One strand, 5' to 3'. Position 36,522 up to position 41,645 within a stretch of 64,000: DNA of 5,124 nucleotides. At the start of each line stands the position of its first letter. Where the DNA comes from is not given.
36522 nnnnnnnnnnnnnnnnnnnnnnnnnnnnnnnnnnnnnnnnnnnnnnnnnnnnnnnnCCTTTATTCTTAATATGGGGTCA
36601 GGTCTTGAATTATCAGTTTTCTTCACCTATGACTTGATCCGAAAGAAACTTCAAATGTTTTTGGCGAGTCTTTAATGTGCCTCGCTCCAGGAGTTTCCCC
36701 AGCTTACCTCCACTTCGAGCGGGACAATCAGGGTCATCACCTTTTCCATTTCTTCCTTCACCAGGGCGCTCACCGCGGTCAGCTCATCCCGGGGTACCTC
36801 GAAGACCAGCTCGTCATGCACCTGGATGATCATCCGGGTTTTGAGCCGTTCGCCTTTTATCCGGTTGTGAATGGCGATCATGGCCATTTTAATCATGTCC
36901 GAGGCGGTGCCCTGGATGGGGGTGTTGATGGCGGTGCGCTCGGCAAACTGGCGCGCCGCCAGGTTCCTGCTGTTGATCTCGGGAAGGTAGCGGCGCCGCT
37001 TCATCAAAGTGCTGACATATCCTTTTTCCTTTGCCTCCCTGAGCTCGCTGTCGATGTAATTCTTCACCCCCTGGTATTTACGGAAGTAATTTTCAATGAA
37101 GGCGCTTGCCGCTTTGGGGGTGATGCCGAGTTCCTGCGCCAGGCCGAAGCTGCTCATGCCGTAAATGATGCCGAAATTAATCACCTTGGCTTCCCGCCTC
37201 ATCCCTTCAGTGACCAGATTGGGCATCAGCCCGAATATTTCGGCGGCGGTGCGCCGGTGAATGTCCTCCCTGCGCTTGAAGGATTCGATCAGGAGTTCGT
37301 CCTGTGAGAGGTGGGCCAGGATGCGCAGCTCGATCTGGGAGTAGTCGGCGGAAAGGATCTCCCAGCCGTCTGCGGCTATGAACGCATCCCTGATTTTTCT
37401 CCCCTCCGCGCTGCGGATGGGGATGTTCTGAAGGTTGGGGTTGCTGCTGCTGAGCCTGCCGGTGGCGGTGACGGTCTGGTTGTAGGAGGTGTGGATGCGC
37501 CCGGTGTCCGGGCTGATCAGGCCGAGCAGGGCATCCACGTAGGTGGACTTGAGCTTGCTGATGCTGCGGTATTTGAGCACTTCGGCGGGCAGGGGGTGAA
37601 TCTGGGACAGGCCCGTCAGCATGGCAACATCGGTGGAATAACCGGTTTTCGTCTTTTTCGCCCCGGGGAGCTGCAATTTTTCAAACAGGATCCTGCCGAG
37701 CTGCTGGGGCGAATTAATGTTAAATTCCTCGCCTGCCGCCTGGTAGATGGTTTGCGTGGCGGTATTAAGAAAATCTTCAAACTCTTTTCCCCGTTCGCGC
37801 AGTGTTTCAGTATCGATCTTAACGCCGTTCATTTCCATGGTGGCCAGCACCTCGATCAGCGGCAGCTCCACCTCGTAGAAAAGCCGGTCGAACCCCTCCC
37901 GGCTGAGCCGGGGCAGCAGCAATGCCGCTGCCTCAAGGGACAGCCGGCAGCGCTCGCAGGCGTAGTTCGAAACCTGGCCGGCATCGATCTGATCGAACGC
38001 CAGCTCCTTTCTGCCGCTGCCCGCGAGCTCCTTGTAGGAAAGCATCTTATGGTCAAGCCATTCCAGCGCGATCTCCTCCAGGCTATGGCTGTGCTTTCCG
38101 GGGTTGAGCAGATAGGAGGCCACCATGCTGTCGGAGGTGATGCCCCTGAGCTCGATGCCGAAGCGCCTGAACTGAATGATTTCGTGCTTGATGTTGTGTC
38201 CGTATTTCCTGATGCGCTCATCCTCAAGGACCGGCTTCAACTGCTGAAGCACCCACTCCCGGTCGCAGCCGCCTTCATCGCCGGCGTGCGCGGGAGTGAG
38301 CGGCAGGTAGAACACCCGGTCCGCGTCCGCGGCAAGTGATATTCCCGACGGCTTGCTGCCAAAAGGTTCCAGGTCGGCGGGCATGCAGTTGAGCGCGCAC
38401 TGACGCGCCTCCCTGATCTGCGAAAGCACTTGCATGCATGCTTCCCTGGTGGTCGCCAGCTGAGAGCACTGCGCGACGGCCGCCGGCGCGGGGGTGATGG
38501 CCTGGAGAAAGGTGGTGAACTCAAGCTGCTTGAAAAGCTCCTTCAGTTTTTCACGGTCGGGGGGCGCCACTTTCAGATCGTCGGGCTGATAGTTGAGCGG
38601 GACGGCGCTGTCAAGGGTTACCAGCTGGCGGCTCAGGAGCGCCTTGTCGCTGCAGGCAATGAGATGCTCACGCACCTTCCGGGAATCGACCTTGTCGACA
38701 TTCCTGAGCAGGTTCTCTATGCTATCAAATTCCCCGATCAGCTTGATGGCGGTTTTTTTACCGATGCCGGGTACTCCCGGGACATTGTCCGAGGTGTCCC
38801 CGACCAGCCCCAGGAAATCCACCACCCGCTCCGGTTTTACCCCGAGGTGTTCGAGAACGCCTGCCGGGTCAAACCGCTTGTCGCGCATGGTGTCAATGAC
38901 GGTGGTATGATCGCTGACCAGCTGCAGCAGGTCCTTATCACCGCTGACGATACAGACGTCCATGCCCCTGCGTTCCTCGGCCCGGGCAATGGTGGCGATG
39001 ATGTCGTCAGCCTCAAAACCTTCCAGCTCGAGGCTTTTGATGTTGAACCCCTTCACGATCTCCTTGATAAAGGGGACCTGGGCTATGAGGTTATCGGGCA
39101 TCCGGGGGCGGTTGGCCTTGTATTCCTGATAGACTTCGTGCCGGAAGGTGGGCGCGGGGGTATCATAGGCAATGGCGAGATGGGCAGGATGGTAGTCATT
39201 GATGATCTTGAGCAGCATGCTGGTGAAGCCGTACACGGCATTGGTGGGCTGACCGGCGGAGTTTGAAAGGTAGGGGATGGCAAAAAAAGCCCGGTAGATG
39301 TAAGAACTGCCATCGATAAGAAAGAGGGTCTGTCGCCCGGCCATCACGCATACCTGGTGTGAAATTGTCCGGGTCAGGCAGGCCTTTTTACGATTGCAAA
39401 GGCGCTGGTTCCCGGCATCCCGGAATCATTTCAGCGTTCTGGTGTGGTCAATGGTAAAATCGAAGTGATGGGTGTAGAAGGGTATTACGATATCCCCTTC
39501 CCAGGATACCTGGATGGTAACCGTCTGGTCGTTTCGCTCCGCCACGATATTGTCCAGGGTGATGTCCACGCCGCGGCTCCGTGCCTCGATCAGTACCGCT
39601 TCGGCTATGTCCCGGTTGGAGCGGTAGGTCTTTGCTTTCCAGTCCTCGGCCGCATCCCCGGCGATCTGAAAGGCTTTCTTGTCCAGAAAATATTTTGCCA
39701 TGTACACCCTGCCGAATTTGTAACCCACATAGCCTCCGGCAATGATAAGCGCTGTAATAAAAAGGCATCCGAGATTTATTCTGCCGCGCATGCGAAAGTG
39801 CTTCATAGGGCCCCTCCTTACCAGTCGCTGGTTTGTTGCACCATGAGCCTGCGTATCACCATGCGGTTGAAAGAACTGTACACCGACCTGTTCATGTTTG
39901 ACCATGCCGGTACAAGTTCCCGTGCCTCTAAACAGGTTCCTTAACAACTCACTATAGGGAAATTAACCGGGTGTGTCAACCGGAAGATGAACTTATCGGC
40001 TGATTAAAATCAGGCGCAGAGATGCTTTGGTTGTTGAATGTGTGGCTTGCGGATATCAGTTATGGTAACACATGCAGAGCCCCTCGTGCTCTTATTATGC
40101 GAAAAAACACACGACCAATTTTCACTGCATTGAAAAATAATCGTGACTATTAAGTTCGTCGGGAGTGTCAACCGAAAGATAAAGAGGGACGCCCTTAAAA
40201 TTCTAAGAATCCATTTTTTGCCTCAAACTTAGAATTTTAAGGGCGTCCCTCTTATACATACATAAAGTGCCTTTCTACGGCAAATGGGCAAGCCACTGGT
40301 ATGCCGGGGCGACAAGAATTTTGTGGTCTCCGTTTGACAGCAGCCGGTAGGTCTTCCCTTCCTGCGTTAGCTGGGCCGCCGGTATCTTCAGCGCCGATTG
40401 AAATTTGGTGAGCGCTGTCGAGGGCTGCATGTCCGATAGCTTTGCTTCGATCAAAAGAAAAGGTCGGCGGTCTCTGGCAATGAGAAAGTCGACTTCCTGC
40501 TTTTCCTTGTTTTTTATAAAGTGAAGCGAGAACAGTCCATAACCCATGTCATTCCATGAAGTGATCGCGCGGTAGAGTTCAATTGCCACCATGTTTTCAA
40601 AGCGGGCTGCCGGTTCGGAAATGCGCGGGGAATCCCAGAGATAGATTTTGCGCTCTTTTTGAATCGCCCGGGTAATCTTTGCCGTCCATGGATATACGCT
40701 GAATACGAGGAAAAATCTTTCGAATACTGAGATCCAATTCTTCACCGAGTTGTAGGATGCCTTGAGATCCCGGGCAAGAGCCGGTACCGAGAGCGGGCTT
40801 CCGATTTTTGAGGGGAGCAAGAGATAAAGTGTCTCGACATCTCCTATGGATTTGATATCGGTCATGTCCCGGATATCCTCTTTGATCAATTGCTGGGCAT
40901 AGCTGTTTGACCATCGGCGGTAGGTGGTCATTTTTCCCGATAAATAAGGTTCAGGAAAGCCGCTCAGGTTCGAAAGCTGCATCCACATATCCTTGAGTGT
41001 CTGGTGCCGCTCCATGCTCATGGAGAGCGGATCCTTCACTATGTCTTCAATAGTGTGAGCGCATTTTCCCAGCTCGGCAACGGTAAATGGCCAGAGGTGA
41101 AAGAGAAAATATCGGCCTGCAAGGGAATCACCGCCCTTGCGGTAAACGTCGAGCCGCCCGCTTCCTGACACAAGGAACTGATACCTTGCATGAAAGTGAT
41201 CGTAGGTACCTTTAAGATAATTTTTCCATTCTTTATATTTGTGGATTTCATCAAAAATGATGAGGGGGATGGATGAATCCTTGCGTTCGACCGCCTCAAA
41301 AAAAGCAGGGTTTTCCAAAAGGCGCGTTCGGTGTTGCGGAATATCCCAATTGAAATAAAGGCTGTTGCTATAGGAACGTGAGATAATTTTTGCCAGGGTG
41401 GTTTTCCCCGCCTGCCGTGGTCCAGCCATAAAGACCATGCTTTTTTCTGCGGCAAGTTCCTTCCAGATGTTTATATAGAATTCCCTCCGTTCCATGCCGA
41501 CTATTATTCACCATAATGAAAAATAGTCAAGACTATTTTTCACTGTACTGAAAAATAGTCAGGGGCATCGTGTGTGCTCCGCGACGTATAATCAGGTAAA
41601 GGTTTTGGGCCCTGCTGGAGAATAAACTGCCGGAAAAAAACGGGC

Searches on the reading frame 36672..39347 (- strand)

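Call 66: search_protein_families(library=pfam, proteins=[window:36672-39347:-], max_evalue=0.00001)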
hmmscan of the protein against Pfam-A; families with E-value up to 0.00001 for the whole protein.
window:36672-39347:- (891 aa): 5 families
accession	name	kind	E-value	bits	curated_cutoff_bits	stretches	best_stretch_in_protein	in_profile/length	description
PF00476.26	DNA_pol_A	-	1.5e-167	557.8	34.3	1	514-889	2-381/381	DNA polymerase family A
PF02739.22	5_3_exonuc_N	-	7.4e-62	208.3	34.3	1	7-169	1-164/164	5'-3' exonuclease, N-terminal resolvase-like domain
PF01367.25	5_3_exonuc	-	6.7e-34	116.7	40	1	170-266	1-97/97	5'-3' exonuclease, C-terminal SAM fold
PF22619.2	DNA_polI_exo1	-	1.3e-12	48.1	27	1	368-447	38-117/140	DNA polymerase I, ribonuclease H-like domain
PF01612.26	DNA_pol_A_exo1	-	2e-11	44.4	23.6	1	325-452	31-148/173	3'-5' exonuclease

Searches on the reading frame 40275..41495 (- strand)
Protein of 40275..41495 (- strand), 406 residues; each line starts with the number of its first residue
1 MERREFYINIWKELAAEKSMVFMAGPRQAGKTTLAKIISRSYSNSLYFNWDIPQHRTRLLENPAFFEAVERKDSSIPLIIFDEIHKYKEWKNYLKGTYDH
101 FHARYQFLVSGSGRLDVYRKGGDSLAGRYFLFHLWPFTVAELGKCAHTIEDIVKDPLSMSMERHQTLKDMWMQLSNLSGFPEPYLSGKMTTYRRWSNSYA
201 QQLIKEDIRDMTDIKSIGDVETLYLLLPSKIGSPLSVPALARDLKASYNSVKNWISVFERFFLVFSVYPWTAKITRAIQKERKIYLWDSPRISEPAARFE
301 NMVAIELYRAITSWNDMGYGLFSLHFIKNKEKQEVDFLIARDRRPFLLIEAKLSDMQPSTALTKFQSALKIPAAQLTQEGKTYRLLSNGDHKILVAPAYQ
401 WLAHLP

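Call 66: search_protein_families(library=pfam, proteins=[window:40275-41495:-], max_evalue=0.00001)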
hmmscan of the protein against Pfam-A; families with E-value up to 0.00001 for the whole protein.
window:40275-41495:- (406 aa): 2 families
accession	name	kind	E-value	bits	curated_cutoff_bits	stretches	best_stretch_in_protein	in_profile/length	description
PF13173.12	AAA_14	-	6e-27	94.6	27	1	19-142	3-128/129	AAA domain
PF13635.12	DUF4143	-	1.3e-19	70.9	28.1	1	206-289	2-85/160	Domain of unknown function (DUF4143)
